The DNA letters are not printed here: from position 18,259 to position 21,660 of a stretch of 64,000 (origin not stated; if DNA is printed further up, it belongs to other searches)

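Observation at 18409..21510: Single 1033-aa polypeptide fusing an O-antigen-ligase/Wzy_C-like domain to a second GT-C-like membrane domain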

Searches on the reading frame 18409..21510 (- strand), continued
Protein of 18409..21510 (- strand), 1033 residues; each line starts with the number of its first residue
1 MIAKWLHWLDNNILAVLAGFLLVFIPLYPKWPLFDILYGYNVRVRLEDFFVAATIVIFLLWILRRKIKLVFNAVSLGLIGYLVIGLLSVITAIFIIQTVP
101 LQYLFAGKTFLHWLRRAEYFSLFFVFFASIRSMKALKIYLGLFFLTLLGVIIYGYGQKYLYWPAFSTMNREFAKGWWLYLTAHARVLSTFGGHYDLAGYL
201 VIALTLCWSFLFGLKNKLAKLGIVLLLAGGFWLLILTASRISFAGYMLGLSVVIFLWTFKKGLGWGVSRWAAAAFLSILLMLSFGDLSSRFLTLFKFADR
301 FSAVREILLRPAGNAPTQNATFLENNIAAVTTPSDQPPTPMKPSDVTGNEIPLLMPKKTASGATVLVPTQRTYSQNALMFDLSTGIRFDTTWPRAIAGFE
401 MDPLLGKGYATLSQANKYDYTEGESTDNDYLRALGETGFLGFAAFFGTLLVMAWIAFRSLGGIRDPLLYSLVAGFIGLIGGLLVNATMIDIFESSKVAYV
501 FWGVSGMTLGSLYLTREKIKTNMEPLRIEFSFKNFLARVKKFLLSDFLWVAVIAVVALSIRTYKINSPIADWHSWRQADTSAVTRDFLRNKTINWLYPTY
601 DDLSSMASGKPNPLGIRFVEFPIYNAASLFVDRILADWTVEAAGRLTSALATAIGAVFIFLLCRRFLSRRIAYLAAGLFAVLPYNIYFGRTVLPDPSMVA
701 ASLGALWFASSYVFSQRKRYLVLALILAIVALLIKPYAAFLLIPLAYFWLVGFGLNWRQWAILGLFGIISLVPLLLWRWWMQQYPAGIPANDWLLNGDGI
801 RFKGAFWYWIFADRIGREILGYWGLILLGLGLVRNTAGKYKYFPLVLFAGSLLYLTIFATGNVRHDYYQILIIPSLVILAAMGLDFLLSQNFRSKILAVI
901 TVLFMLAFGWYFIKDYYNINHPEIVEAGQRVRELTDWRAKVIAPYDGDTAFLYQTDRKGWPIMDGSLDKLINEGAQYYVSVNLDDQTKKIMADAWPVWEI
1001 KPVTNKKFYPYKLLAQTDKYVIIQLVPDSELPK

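Call 37: find_encoding_contigs(protein=P0126, flank=8000, max_places=3)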
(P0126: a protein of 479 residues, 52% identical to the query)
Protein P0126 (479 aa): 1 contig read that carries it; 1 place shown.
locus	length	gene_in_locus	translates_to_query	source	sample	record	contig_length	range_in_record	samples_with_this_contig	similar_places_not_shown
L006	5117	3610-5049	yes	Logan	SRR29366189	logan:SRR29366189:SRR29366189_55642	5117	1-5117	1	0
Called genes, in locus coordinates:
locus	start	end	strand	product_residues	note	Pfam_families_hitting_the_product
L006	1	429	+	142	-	?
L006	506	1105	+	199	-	PF00132:Hexapep, PF14602:Hexapep_2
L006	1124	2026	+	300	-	PF00535:Glycos_transf_2, PF10111:Glyco_tranf_2_2 (weak), PF13641:Glyco_tranf_2_3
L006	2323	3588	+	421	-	PF04932:Wzy_C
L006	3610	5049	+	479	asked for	PF13231:PMT_2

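Call 45: find_related_loci(query=A1, collection=genome_contigs, flank=3000)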
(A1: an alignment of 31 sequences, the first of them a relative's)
Query A1 (1033 aa) in genome_contigs; peptide patterns used: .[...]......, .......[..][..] (x = any residue, [..] = any of these).
600 stretches matched a pattern (row limit reached: there are more); 575 encode a relative of the query (tblastn E <= 1e-3); the best 80 are kept; 79 distinct loci.
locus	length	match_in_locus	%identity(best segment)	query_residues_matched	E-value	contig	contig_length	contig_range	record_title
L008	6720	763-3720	67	6-1027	0e+0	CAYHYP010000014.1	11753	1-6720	MAG TPA_asm: uncultured Gammaproteobacteria bacterium isolate ERP119705_co16_27 genome assembly, contig: NODE_4374_lengt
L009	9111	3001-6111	64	8-1032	0e+0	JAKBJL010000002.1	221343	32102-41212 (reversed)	MAG: bacterium isolate DBS2-5.bin62 NODE_11_length_221343_cov_7.730720, whole genome shotgun sequence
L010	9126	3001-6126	61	2-1032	0e+0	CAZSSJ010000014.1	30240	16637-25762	MAG TPA_asm: uncultured Gammaproteobacteria bacterium isolate SRP050083_co1_3 genome assembly, contig: NODE_521_length_3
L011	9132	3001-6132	56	2-1033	0e+0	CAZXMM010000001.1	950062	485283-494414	MAG TPA_asm: uncultured Gammaproteobacteria bacterium isolate SRP173033_co1_283 genome assembly, contig: NODE_1_length_9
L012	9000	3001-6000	58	4-1025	0e+0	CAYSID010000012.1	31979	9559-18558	MAG TPA_asm: uncultured Gammaproteobacteria bacterium isolate binchicken_co107_25 genome assembly, contig: NODE_3504_len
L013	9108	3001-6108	57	1-1033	0e+0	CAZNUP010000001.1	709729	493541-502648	MAG TPA_asm: uncultured Gammaproteobacteria bacterium isolate SRP292972_co3_34 genome assembly, contig: NODE_7_length_70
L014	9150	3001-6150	53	2-1033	0e+0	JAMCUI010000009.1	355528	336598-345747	MAG: Patescibacteria group bacterium isolate FK_Sedi_A_Bin.134 NODE_13_length_355528_cov_13.8818, whole genome shotgun s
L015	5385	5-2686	61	155-1033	0e+0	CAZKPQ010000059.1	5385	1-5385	MAG TPA_asm: uncultured Gammaproteobacteria bacterium isolate SRP173033_co3_47 genome assembly, contig: NODE_23322_lengt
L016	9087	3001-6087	63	6-1032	0e+0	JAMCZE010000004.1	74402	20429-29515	MAG: Patescibacteria group bacterium isolate FK_Sedi_B_Bin.317 NODE_746_length_74402_cov_19.6391, whole genome shotgun s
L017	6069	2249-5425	51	4-1033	0e+0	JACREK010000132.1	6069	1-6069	MAG: Candidatus Gottesmanbacteria bacterium isolate NC_groundwater_1697_Pr3_B-0.1um_39_16 SR-2_scaffold_141_2546941, who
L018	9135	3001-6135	51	4-1033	0e+0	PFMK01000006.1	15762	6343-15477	MAG: Candidatus Gottesmanbacteria bacterium CG_4_10_14_0_8_um_filter_37_24 CG_4_10_14_0.8_um_filter_scaffold_2038_c, who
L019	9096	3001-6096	51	2-1033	0e+0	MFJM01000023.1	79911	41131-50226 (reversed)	MAG: Candidatus Gottesmanbacteria bacterium RIFCSPHIGHO2_02_FULL_39_14 rifcsphigho2_02_scaffold_251, whole genome shotgu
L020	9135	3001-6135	51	4-1029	0e+0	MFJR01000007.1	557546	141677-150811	MAG: Candidatus Gottesmanbacteria bacterium RIFCSPLOWO2_01_FULL_39_12b rifcsplowo2_01_scaffold_21, whole genome shotgun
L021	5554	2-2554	60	184-1032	0e+0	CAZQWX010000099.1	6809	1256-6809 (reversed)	MAG TPA_asm: uncultured Gammaproteobacteria bacterium isolate SRP271791_co1_54 genome assembly, contig: k141_331108, who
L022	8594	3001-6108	50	2-1033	0e+0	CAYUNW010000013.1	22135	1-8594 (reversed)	MAG TPA_asm: uncultured Gammaproteobacteria bacterium isolate binchicken_co274_42 genome assembly, contig: NODE_6056_len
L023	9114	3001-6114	50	4-1033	0e+0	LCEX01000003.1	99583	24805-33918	MAG: Candidatus Gottesmanbacteria bacterium GW2011_GWC1_43_10 UV55_C0003, whole genome shotgun sequence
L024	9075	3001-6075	51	8-1033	0e+0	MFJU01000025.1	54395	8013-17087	MAG: Candidatus Gottesmanbacteria bacterium RIFCSPLOWO2_01_FULL_42_22 rifcsplowo2_01_scaffold_3435, whole genome shotgun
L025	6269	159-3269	48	6-1033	0e+0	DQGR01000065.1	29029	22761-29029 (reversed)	MAG TPA_asm: Patescibacteria group bacterium isolate UBA10118 contig_1889, whole genome shotgun sequence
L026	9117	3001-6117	49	4-1033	0e+0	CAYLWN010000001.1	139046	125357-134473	MAG TPA_asm: uncultured Gammaproteobacteria bacterium isolate SRP050083_co1_444 genome assembly, contig: NODE_11_length_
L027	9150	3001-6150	53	2-1033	0e+0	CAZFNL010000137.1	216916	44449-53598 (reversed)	MAG TPA_asm: uncultured Gammaproteobacteria bacterium isolate SRP271791_co1_7 genome assembly, contig: k141_45435, whole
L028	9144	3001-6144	64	1-1033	0e+0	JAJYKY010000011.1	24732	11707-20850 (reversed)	MAG: bacterium isolate DBS2-1.bin56 NODE_3504_length_24732_cov_6.585125, whole genome shotgun sequence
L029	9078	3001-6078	51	4-1033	0e+0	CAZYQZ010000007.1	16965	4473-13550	MAG TPA_asm: uncultured Gammaproteobacteria bacterium isolate SRP292972_co1_80 genome assembly, contig: NODE_1496_length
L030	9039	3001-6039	48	25-1033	0e+0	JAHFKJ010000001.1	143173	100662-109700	MAG: Candidatus Gottesmanbacteria bacterium isolate nzgw407 NODE_132_length_143174_cov_4.151902, whole genome shotgun se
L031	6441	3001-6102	51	1-1033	0e+0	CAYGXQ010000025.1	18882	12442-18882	MAG TPA_asm: uncultured Gammaproteobacteria bacterium isolate ERP119294_co1_458 genome assembly, contig: NODE_3621_lengt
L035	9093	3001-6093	53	1-1033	0e+0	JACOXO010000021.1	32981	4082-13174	MAG: Candidatus Gottesmanbacteria bacterium isolate NC_groundwater_155_Ag_S-0.1um_35_9 S4_GD2017_2_S1_scaffold_789, whol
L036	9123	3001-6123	52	2-1033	0e+0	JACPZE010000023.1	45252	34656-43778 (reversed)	MAG: Candidatus Gottesmanbacteria bacterium isolate NC_groundwater_881_Pr1_S2p5_36_20 Montesol18_S2p5_coassembly_scaffol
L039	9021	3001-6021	51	25-1033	0e+0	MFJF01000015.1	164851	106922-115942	MAG: Candidatus Gottesmanbacteria bacterium RIFCSPHIGHO2_01_FULL_40_15 rifcsphigho2_01_scaffold_256, whole genome shotgu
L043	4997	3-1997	51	384-1033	0e+0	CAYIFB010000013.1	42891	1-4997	MAG TPA_asm: uncultured Gammaproteobacteria bacterium isolate ERP119705_co19_135 genome assembly, contig: NODE_557_lengt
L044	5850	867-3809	38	8-1033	0e+0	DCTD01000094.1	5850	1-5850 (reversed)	MAG TPA_asm: Patescibacteria group bacterium UBA1449 UBA1449_contig_113633, whole genome shotgun sequence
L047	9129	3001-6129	50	2-1033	0e+0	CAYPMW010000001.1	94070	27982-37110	MAG TPA_asm: uncultured Gammaproteobacteria bacterium isolate binchicken_co227_1238 genome assembly, contig: NODE_456_le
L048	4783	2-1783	49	440-1033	6e-175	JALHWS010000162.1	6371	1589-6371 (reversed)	MAG: Candidatus Microgenomates bacterium isolate PFL108 seq_3784043, whole genome shotgun sequence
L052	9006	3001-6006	50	33-1033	0e+0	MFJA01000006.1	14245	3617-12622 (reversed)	MAG: Candidatus Gottesmanbacteria bacterium RBG_16_37_8 RBG_16_scaffold_11037, whole genome shotgun sequence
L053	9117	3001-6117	49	4-1033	0e+0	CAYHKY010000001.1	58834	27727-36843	MAG TPA_asm: uncultured Gammaproteobacteria bacterium isolate ERP119705_co13_644 genome assembly, contig: NODE_599_lengt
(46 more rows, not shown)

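Call 79: search_protein_families(library=pfam, proteins=[P0001, P0127, P0135, P0147], max_evalue=0.001)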
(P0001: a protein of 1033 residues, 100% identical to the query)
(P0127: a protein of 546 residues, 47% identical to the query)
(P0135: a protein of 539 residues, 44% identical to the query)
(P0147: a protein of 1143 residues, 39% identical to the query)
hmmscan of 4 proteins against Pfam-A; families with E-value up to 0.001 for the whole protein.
P0001 (1033 aa): 2 families
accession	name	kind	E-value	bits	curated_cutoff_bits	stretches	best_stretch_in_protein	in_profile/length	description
PF13231.12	PMT_2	-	5.6e-13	49.8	26.1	1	641-777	21-160/160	Dolichyl-phosphate-mannose-protein mannosyltransferase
PF04932.20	Wzy_C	-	7.2e-13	49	31.7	1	227-446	3-149/149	O-Antigen ligase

P0127 (546 aa): 1 family
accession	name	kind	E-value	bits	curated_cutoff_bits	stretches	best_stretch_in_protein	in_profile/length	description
PF04932.20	Wzy_C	-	9.6e-08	32.4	31.7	1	397-459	80-148/149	O-Antigen ligase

P0135 (539 aa): 1 family
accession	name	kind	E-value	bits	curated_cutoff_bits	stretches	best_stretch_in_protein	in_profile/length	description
PF04932.20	Wzy_C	-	5e-14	52.8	31.7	1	233-462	6-149/149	O-Antigen ligase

P0147 (1143 aa): 1 family
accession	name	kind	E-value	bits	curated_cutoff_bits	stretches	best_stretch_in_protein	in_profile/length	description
PF04932.20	Wzy_C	-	6.2e-11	42.7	31.7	1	230-446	5-149/149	O-Antigen ligase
